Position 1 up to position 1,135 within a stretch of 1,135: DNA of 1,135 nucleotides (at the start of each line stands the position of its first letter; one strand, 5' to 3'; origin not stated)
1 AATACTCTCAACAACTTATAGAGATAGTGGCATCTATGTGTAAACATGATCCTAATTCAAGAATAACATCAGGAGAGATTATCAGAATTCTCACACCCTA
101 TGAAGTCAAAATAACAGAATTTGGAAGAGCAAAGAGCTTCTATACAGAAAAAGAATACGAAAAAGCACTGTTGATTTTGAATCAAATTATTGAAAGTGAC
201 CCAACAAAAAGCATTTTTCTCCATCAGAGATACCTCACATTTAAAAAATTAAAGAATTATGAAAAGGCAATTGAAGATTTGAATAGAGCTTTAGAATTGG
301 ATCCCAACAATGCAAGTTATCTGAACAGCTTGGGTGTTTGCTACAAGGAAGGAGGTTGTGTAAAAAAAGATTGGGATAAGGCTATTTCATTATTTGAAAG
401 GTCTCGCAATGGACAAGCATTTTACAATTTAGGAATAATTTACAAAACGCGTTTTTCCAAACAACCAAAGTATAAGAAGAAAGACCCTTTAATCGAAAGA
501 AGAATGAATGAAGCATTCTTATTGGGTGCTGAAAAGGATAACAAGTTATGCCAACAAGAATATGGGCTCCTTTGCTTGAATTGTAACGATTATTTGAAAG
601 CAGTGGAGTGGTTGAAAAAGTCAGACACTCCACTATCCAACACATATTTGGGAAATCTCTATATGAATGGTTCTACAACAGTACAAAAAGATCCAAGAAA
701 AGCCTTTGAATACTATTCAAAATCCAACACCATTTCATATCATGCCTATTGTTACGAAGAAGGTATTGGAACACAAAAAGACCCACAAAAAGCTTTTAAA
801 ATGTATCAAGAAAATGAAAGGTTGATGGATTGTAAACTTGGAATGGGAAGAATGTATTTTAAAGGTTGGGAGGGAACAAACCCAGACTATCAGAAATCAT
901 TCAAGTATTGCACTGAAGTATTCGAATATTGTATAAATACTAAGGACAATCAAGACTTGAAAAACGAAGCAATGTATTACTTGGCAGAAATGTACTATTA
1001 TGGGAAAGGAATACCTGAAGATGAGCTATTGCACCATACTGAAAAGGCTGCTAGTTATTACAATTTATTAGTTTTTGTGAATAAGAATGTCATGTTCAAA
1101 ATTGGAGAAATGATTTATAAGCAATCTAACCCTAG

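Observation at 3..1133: Whole window is one uninterrupted + strand coding frame that the ORF track does not list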

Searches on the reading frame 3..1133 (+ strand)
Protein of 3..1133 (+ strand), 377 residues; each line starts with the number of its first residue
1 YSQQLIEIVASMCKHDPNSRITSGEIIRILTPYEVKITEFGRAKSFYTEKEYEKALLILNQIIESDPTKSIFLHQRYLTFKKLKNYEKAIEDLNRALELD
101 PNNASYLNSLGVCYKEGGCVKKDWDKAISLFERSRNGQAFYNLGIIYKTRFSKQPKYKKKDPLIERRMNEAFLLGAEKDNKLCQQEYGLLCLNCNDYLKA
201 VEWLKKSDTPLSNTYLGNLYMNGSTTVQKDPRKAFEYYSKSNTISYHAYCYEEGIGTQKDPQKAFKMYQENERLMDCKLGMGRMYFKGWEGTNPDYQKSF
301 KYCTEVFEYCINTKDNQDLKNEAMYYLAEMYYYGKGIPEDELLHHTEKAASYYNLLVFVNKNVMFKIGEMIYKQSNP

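Call 4: search_protein_families(library=pfam, proteins=[window:3-1133:+], max_evalue=1)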
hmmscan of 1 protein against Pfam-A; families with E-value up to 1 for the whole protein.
window:3-1133:+ (377 aa): 19 families
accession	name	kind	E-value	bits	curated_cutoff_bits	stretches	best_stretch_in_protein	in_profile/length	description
PF08238.18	Sel1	-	3e-26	91.3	30.7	5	212-241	3-31/36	Sel1 repeat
PF13414.12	TPR_11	-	4.5e-11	42.7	26.8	1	81-116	5-40/42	TPR repeat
PF13174.12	TPR_6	-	1.3e-09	38.5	26.3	0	40-67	4-31/33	Tetratricopeptide repeat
PF07719.23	TPR_2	-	2.9e-08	33.7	27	1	81-103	12-34/34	Tetratricopeptide repeat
PF00515.34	TPR_1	-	3.4e-08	33.4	27.8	1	79-103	10-34/34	Tetratricopeptide repeat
PF13181.12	TPR_8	-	1.2e-07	31.8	25.7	1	79-103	10-34/34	Tetratricopeptide repeat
PF13424.12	TPR_12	-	2e-07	31.5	30.1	1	82-136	15-73/77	Tetratricopeptide repeat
PF13428.12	TPR_14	-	2.7e-07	31.1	23.5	1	80-108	11-39/44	Tetratricopeptide repeat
PF13432.12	TPR_16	-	8.9e-07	29.7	32.7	1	83-134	10-57/65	Tetratricopeptide repeat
PF13431.12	TPR_17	-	4.4e-06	27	24.4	1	94-118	3-27/34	Tetratricopeptide repeat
PF14559.12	TPR_19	-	0.00013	22.7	25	1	84-118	5-39/68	Tetratricopeptide repeat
PF13371.12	TPR_9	-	0.0027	18.1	35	1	48-104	7-63/73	Tetratricopeptide repeat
PF13176.12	TPR_7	-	0.0061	17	27.9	0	109-133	4-24/36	Tetratricopeptide repeat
PF25062.1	ARM_TT21_N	-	0.0064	16.7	40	0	77-144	109-173/222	Tetratricopeptide repeat protein 21 N-terminal ARM repeat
PF12895.13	ANAPC3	-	0.02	15.6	27.2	1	43-94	30-80/82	Anaphase-promoting complex, cyclosome, subunit 3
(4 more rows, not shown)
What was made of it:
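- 3..1133 (+): Uninterrupted coding frame of 377 codons, open at both window edges. Pfam Sel1 3e-26 plus several TPR families (call 4).
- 114..317 (+): aa 38-105: two TPR motifs. aa 38-71 is weak. aa 72-105 is close to consensus ('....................'). TPR_11 4.5e-11 (call 4).
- On Sel1 repeat proteins (Pfam PF08238, SLR solenoids): 91.3 bits against a cutoff of 30.7, E 3e-26, in 5 stretches (call 4).
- On Tetratricopeptide repeat (TPR_1/TPR_2/TPR_11): TPR_11 scores 42.7 bits against 26.8 (call 4). aa 38-71 is sub-threshold at 17 bits.
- Pfam Sel1 3e-26 (call 4).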

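Call 6: find_homologous_proteins(query=window:3-1133:+)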
Query window:3-1133:+ (377 aa): 536 proteins with E <= 0.001 among 6309 candidates; the best 120 are listed.
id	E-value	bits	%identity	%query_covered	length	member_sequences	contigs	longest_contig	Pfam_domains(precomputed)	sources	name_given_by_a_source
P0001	1.5e-238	809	100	93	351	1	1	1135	PF13431.13,PF13414.13,PF00515.35,PF13424.13,PF13432.13,PF13428.13,PF08238.19,PF13181.13,PF07719.24,PF13174.13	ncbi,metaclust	ncbi:predicted protein, partial [Naegleria gruberi]|metaclust:status=active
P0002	1.3e-37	148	44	24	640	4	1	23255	PF13431.13,PF23914.2,PF13414.13,PF13176.13,PF12569.15,PF13428.13,PF13374.13,PF14559.13,PF24575.2,PF25575.1,PF10516.16,PF13371.13,PF00515.35,PF12895.14,PF13424.13,PF21033.5,PF13432.13,PF13429.13,PF13181.13,PF12968.14,PF01239.29,PF07719.24,PF13174.13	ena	-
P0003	6.6e-37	146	32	33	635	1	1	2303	PF09976.16,PF25060.1,PF13414.13,PF12569.15,PF13374.13,PF24575.2,PF22788.3,PF25068.3,PF00515.35,PF13424.13,PF13429.13,PF14561.13,PF07719.24,PF13174.13,PF20308.5,PF25063.1,PF13431.13,PF23914.2,PF25062.2,PF23300.4,PF25570.2,PF13176.13,PF13428.13,PF14559.13,PF25575.1,PF10516.16,PF13371.13,PF12895.14,PF2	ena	-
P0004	2.0e-35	141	36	28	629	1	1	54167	PF13431.13,PF23914.2,PF13414.13,PF13428.13,PF08238.19,PF14559.13,PF24575.2,PF25575.1,PF22788.3,PF13371.13,PF00515.35,PF12895.14,PF13424.13,PF21033.5,PF13432.13,PF13181.13,PF01239.29,PF07719.24,PF13174.13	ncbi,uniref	ncbi:tetratricopeptide repeat protein, partial [Fusobacterium polymorphum]|uniref:tetratricopeptide 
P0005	4.3e-34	137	37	27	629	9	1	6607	PF03704.24,PF13414.13,PF12569.15,PF13374.13,PF24575.2,PF11846.15,PF00515.35,PF13424.13,PF13429.13,PF07719.24,PF13174.13,PF20308.5,PF25063.1,PF13431.13,PF23914.2,PF08970.16,PF13176.13,PF03108.21,PF13428.13,PF14559.13,PF25575.1,PF10516.16,PF13371.13,PF12895.14,PF21033.5,PF13432.13,PF13181.13,PF01239.2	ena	-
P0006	4.3e-33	133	36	33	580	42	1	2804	PF13431.13,PF23914.2,PF25062.2,PF13414.13,PF13428.13,PF13374.13,PF14559.13,PF25575.1,PF10516.16,PF13371.13,PF00515.35,PF12895.14,PF13424.13,PF21033.5,PF13432.13,PF13429.13,PF13181.13,PF07719.24,PF13174.13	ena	-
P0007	2.6e-32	131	39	28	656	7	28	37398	PF03704.24,PF09976.16,PF25060.1,PF13414.13,PF12569.15,PF13374.13,PF24575.2,PF25068.3,PF00515.35,PF04212.25,PF13424.13,PF13429.13,PF14561.13,PF07719.24,PF13174.13,PF20308.5,PF25063.1,PF13431.13,PF23914.2,PF25062.2,PF13176.13,PF13428.13,PF14559.13,PF25575.1,PF10516.16,PF13371.13,PF12895.14,PF21033.5,P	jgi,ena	-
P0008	3.7e-32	130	31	54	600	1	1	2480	PF13414.13,PF12569.15,PF13374.13,PF24575.2,PF25068.3,PF00515.35,PF13424.13,PF13429.13,PF14561.13,PF07719.24,PF13174.13,PF20308.5,PF25063.1,PF13431.13,PF23914.2,PF25062.2,PF13176.13,PF13428.13,PF14559.13,PF25575.1,PF10516.16,PF13371.13,PF12895.14,PF21033.5,PF13432.13,PF13181.13,PF01239.29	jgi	-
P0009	2.4e-30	124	43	26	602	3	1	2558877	PF09976.16,PF13414.13,PF12569.15,PF13374.13,PF24575.2,PF22788.3,PF25068.3,PF00515.35,PF13424.13,PF13429.13,PF14561.13,PF07719.24,PF13174.13,PF20308.5,PF25063.1,PF13431.13,PF23914.2,PF25062.2,PF25570.2,PF13176.13,PF13428.13,PF14559.13,PF25575.1,PF10516.16,PF13371.13,PF12895.14,PF21033.5,PF13432.13,PF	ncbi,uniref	ncbi:tetratricopeptide repeat protein [Fusobacterium animalis]|uniref:tetratricopeptide repeat prote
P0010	4.6e-30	123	36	33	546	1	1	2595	PF13431.13,PF23914.2,PF13414.13,PF13428.13,PF13374.13,PF14559.13,PF25575.1,PF25756.2,PF10516.16,PF13371.13,PF00515.35,PF12895.14,PF13424.13,PF21033.5,PF13432.13,PF13181.13,PF07719.24,PF13174.13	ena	-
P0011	3.2e-29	121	29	29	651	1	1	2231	PF09976.16,PF13414.13,PF12569.15,PF13374.13,PF24575.2,PF22788.3,PF25068.3,PF00515.35,PF13424.13,PF13429.13,PF14561.13,PF07719.24,PF13174.13,PF20308.5,PF25063.1,PF13431.13,PF23914.2,PF25062.2,PF23300.4,PF25570.2,PF13176.13,PF13428.13,PF14559.13,PF25575.1,PF10516.16,PF13371.13,PF12895.14,PF21033.5,PF1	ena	-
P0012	3.1e-27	114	42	20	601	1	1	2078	PF13414.13,PF12569.15,PF13374.13,PF24575.2,PF00515.35,PF13424.13,PF07719.24,PF13174.13,PF25063.1,PF14853.13,PF13431.13,PF23914.2,PF13176.13,PF13428.13,PF25064.2,PF14559.13,PF25575.1,PF10516.16,PF13371.13,PF04798.19,PF12895.14,PF21033.5,PF13432.13,PF13181.13,PF01239.29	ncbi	-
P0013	4.5e-27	113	39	25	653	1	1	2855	PF03704.24,PF09976.16,PF25060.1,PF13414.13,PF12569.15,PF13374.13,PF24575.2,PF22788.3,PF25068.3,PF00515.35,PF04212.25,PF13424.13,PF13429.13,PF14561.13,PF07719.24,PF13174.13,PF20308.5,PF25063.1,PF13431.13,PF23914.2,PF25062.2,PF13176.13,PF13428.13,PF14559.13,PF25575.1,PF10516.16,PF13371.13,PF17874.8,PF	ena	-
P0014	5.5e-27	113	39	28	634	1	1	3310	PF13431.13,PF23914.2,PF13414.13,PF13428.13,PF13374.13,PF14559.13,PF24575.2,PF25575.1,PF13371.13,PF00515.35,PF12895.14,PF13424.13,PF21033.5,PF13432.13,PF13181.13,PF01239.29,PF07719.24,PF13174.13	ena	-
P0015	6.2e-26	110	27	29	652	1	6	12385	PF03704.24,PF09976.16,PF13414.13,PF12569.15,PF13374.13,PF24575.2,PF25068.3,PF00515.35,PF13424.13,PF13429.13,PF14561.13,PF07719.24,PF13174.13,PF20308.5,PF25063.1,PF13431.13,PF23914.2,PF25062.2,PF23300.4,PF25570.2,PF13176.13,PF13428.13,PF14559.13,PF25575.1,PF10516.16,PF13371.13,PF12895.14,PF21033.5,PF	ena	-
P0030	2.7e-22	98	28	63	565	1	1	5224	PF08238.19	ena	-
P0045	1.8e-19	88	34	28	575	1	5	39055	PF13431.13,PF23914.2,PF13414.13,PF13428.13,PF13374.13,PF14559.13,PF07714.24,PF00069.32,PF13371.13,PF00515.35,PF12895.14,PF13424.13,PF21033.5,PF13432.13,PF13181.13,PF01239.29,PF07719.24,PF13174.13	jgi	jgi:serine/threonine protein kinase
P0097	1.3e-12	66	33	34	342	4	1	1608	PF08238.19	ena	-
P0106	3.1e-12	65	29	77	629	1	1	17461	PF08238.19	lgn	-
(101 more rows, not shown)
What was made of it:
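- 3..1133 (+): 100% identical to the N. gruberi predicted protein P0001 (call 6).
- Tried and rejected: The word-indexed search with the full frame returned the self hit and then TPR-rich bacterial proteins (call 6).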

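Call 7: search_solved_structures(query=window:3-1133:+, max_evalue=0.01, show_alignments=2)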
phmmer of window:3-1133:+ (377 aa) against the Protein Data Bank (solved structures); distinct sequences matched with E-value up to 0.01: 107 (the best 60 are shown).
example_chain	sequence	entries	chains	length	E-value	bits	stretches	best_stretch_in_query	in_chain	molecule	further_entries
9qhb_A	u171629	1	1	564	7.5e-51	176.8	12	43-147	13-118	Engineered tetratricopeptide repeat protein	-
7obi_A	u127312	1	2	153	2.3e-23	86.4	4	79-118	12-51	CTPR-rv4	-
8bu0_A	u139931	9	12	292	1.2e-20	77.5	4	44-147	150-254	Consensus tetratricopeptide repeat protein | Crystal structure of an 8-repeat consensus TPR superhelix with Zinc. | Monomer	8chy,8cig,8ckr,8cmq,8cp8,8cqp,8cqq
9qhc_A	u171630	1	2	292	2.4e-19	73.2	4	45-147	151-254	Engineered tetratricopeptide repeat protein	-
3kd7_A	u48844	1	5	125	6.9e-14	55.2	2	45-114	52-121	CTPR390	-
7y4i_A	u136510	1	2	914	5.3e-12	49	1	78-149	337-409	Probable UDP-N-acetylglucosamine--peptide N-acetylglucosaminyltransferase SPINDLY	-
8dtf_A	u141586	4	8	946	6.5e-12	48.7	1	78-149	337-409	Probable UDP-N-acetylglucosamine--peptide N-acetylglucosaminyltransferase SPINDLY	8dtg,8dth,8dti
6ok3_A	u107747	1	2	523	2.3e-11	46.9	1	201-340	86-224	Sel1 repeat protein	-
9gzg_A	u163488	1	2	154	3e-11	46.5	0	80-132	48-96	Engineered CTPR protein with glutamic acids for conductivity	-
6ork_A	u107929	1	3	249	1.5e-10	44.3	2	243-306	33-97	Sel1 repeat protein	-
1na0_A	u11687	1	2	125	3.9e-10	42.9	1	80-147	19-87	designed protein CTPR3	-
2fo7_A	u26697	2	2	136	6e-09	39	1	81-147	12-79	SYNTHETIC CONSENSUS TPR PROTEIN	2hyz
8ump_A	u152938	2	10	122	6.7e-09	38.8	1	47-114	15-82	T33-ml35-redesigned-TPR-domain-fold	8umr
8ch0_A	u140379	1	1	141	7.5e-09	38.6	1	46-147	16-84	Consensus tetratricopeptide repeat protein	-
8sxq_A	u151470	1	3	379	2.5e-08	36.9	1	175-300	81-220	SEL-1 repeat protein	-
4bwr_A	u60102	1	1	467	5e-08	35.9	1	172-342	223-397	PROTEIN CORRESPONDING TO LOCUS C5321 FROM CFT073 E.COLI STRAIN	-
6deh_A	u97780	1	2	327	2.3e-06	30.5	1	208-349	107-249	TPR repeat protein, protein-protein interaction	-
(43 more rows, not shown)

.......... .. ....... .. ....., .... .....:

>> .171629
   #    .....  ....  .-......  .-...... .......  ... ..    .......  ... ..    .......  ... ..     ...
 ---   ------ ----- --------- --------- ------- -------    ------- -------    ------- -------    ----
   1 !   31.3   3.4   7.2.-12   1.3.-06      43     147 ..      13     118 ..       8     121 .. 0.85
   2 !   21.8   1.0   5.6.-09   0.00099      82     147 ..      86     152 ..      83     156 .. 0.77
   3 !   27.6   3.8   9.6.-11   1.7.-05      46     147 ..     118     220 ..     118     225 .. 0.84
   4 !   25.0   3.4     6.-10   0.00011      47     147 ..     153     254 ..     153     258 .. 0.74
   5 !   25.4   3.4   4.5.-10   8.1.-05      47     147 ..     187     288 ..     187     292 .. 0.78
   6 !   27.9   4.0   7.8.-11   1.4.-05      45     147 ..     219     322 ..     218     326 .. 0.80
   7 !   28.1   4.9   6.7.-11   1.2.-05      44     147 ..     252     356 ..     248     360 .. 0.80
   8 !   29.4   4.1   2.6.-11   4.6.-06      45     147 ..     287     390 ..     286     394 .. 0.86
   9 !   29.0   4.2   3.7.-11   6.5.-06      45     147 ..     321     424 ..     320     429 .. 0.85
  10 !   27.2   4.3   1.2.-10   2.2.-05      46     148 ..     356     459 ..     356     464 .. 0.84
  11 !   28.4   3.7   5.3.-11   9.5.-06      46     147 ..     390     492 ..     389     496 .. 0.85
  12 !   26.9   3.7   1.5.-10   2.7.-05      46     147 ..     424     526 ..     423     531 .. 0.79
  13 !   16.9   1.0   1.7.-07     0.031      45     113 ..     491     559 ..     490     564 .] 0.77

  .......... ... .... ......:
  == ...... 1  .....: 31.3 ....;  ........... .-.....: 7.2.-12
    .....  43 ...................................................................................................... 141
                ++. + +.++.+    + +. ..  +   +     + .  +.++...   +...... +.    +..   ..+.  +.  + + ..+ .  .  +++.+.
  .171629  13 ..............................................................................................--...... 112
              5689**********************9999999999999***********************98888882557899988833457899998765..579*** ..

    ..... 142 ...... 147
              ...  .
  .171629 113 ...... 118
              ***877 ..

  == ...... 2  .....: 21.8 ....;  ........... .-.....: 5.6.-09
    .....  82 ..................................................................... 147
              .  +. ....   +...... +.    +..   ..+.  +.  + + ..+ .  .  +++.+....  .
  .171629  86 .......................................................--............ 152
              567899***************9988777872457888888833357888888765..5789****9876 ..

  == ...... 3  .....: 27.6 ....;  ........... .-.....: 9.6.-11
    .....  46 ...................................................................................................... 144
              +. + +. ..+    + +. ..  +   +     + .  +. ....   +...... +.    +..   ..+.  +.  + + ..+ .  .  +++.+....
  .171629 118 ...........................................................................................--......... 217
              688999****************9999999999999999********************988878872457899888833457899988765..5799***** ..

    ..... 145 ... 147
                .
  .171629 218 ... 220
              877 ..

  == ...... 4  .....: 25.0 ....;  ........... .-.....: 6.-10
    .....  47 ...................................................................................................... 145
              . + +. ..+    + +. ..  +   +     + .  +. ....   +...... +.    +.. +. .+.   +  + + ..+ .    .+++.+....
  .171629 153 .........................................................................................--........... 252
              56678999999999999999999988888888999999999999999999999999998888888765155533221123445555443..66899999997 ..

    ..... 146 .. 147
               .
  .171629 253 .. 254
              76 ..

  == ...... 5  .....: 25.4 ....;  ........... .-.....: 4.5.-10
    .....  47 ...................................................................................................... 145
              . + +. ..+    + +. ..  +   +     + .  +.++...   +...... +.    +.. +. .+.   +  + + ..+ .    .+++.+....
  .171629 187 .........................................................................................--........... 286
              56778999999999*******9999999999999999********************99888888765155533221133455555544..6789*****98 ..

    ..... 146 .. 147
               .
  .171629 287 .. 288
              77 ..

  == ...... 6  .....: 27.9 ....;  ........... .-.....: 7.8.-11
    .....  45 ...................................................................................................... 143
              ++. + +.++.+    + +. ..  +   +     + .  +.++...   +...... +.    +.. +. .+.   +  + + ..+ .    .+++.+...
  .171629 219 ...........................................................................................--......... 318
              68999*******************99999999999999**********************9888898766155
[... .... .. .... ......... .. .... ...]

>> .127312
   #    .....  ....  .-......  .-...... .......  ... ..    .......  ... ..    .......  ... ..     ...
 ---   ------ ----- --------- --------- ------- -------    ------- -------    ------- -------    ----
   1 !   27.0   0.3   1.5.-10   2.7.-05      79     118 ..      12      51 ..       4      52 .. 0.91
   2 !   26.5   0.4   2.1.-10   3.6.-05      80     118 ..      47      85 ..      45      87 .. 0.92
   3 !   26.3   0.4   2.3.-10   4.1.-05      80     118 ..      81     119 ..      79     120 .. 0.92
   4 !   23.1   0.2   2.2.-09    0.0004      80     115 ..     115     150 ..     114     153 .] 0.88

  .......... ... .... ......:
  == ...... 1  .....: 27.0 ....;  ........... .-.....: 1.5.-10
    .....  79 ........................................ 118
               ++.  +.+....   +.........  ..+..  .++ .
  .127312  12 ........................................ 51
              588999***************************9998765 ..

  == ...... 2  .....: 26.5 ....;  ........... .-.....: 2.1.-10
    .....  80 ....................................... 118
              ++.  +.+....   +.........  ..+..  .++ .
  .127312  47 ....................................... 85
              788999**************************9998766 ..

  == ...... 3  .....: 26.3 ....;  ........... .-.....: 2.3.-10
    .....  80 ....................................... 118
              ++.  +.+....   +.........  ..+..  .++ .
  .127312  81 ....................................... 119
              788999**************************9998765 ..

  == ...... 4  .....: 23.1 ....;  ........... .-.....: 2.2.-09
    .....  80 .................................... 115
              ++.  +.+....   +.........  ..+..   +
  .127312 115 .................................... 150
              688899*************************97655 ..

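Call 11: find_encoding_contigs(protein=P0001, flank=10000)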
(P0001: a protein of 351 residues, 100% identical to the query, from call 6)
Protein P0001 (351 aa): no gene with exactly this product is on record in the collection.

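Call 12: list_cluster_members(proteins=[P0001])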
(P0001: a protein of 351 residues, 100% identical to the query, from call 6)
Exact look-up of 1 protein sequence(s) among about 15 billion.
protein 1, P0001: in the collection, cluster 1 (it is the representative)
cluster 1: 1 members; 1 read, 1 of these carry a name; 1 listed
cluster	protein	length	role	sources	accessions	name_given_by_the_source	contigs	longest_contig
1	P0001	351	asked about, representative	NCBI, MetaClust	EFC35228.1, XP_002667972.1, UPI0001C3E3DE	predicted protein, partial [Naegleria gruberi] | status=active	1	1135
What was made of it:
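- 36..1088 (+): Extent of the existing public gene model XP_002667972.1 / EFC35228.1 ('predicted protein, partial', 351 aa). It starts at an internal Met (codon 12) and ends just before a GT at nt 1089. Accessions and the 1135-bp contig length come from call 12.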

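Call 28: predict_structure(protein=window:3-1133:+)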
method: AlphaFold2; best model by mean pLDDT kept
length: 377 residues; sequences in the alignment: 1
mean_pLDDT: 43.9   pTM: 0.30
mean pLDDT of the five models: 43.9, 42.0, 40.0, 39.1, 32.7
residues with pLDDT >= 90: 0; 70-90: 0; 50-70: 97; < 50: 280
segments of 3 or more residues with pLDDT < 50: 1-47, 49-51, 60-84, 102-105, 107-109, 132-262, 267-293, 352-377
pLDDT, mean of each block of 10 residues (from residue 1): 45 43 36 37 44 50 45 39 47 54 49 51 52 47 45 40 43 36 30 34 38 35 35 37 31 37 47 41 42 51 60 55 57 54 52 42 45 41
secondary structure, 60 per line:
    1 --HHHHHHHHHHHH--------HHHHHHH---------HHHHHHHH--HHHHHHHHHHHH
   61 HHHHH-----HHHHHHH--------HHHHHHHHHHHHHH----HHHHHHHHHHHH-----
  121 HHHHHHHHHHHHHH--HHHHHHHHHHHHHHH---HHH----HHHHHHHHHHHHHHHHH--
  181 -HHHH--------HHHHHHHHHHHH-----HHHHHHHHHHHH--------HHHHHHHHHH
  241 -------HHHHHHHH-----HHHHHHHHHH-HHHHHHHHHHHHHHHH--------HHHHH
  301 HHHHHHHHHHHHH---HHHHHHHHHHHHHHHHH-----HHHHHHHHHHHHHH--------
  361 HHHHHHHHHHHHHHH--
elements in order: H3-14 H23-29 H39-46 H49-65 H71-77 H86-99 H104-115 H121-134 H137-151 H162-178 H182-185 H194-205 H211-222 H231-240 H248-255 H261-270 H272-287 H296-313 H317-333 H339-352 H361-375
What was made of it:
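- Tried and rejected: (4) A single-sequence AlphaFold model was unusable (pLDDT 44, call 28).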
